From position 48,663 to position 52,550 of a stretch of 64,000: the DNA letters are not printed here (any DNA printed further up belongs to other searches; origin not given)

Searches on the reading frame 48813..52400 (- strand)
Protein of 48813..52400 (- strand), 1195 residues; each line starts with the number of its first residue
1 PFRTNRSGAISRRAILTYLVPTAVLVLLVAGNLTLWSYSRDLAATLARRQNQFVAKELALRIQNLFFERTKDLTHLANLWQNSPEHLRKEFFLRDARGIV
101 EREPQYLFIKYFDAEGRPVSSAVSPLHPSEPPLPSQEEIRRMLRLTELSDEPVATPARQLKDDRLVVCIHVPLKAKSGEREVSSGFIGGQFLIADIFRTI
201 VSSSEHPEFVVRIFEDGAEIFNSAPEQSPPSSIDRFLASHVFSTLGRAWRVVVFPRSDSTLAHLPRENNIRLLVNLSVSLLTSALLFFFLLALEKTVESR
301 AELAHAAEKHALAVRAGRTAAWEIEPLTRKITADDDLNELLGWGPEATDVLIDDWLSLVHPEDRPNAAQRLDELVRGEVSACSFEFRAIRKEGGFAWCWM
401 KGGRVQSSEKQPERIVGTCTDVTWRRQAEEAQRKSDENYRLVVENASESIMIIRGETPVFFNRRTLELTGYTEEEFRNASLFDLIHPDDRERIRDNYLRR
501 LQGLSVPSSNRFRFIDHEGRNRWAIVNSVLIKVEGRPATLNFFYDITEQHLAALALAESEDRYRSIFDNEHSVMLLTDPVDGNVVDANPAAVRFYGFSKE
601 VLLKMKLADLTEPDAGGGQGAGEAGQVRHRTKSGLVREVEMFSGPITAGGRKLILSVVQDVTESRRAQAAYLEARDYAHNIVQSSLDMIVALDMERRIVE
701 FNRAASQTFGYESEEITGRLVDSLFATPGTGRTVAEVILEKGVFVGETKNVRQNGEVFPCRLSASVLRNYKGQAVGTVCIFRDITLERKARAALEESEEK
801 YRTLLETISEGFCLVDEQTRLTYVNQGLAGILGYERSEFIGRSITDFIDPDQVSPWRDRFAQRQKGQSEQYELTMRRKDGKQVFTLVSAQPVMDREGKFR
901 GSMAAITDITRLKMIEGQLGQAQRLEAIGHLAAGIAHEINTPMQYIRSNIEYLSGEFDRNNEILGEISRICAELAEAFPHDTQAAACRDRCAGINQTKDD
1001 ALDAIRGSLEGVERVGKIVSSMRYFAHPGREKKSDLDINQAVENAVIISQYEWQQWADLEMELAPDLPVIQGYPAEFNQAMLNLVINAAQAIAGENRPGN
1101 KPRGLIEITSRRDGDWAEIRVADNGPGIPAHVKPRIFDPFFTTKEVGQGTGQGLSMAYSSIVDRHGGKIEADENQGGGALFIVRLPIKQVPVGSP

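Call 42: search_protein_families(library=pfam, proteins=[window:48813-52400:-], max_evalue=0.0001)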
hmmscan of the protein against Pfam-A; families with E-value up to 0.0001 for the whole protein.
window:48813-52400:- (1195 aa): 10 families
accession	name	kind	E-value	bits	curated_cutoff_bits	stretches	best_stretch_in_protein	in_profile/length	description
PF13426.13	PAS_9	-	3.6e-62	207.5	27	4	810-910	2-102/103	PAS domain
PF00989.32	PAS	-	3.7e-49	165.9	22.6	4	799-909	1-113/113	PAS fold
PF08447.18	PAS_3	-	1.6e-47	160.1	25.6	3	331-418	2-88/89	PAS fold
PF08448.16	PAS_4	-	4.1e-35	120.8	23.1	2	805-912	1-108/110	PAS fold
PF13188.13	PAS_8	-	3.9e-30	103.2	21.8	2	799-854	1-56/65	PAS domain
PF02518.31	HATPase_c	-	7.6e-22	78.3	26.4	1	1075-1188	4-110/111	Histidine kinase-, DNA gyrase B-, and HSP90-like ATPase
PF13596.12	PAS_10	-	9.6e-10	39.5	22.1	1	804-910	4-106/106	PAS domain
PF14598.12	PAS_11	-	3.5e-07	30.6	25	0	816-864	9-57/109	PAS domain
PF12860.13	PAS_7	-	4.8e-06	27.1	27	0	805-853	1-50/115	PAS fold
PF00512.31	HisKA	-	6.7e-05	23.3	26.9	0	929-965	3-41/66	His Kinase A (phospho-acceptor) domain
